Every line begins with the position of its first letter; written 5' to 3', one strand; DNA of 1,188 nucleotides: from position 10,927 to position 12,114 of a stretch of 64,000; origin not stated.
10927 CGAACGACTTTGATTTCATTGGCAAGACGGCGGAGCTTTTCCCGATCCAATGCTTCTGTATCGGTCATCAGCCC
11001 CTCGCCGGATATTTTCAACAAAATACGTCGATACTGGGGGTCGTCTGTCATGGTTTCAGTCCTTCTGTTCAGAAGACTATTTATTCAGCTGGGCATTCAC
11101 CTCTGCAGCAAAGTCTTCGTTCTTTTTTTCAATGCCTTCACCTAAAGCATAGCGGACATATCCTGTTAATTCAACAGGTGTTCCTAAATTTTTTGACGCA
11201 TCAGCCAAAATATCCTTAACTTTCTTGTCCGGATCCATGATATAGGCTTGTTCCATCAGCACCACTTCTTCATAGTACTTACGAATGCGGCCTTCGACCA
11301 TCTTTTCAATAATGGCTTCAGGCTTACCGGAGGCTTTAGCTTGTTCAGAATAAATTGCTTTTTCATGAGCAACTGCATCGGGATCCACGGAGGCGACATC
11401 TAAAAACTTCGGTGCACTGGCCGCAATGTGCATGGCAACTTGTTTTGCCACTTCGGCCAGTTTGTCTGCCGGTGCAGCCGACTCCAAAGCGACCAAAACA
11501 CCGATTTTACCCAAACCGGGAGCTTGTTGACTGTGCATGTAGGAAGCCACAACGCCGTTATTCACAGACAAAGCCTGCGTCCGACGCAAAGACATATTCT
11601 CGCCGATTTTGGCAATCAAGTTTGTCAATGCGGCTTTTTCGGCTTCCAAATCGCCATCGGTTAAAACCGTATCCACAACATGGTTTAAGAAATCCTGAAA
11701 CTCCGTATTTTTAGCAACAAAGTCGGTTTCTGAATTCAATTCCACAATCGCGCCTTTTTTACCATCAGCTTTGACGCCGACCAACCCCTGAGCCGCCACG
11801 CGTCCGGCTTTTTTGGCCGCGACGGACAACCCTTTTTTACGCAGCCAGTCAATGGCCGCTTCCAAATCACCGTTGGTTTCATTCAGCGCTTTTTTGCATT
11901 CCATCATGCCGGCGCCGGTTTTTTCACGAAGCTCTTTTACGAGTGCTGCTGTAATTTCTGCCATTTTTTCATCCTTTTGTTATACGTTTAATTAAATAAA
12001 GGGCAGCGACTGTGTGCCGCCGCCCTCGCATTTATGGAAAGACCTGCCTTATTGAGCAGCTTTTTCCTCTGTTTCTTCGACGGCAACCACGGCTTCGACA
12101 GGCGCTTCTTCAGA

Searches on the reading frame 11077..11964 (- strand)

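Call 29: search_protein_families(library=pfam, proteins=[window:11077-11964:-], max_evalue=0.001)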
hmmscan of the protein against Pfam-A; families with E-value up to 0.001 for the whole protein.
window:11077-11964:- (295 aa): 4 families
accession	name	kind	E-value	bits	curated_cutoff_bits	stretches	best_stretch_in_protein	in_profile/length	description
PF00889.24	EF_TS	-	1.7e-64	217.6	27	1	71-276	1-204/204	Elongation factor TS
PF25025.1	EF-Ts_N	-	2.4e-07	31.1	33.2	1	7-44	15-53/60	Elongation factor Ts, mitochondrial, N-terminal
PF22562.2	UBA_7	-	0.00057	20.2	27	0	19-42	14-38/48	UBA-like domain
PF22566.2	UBA_8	-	0.00087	19.4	26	0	10-39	8-37/46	UBA-like domain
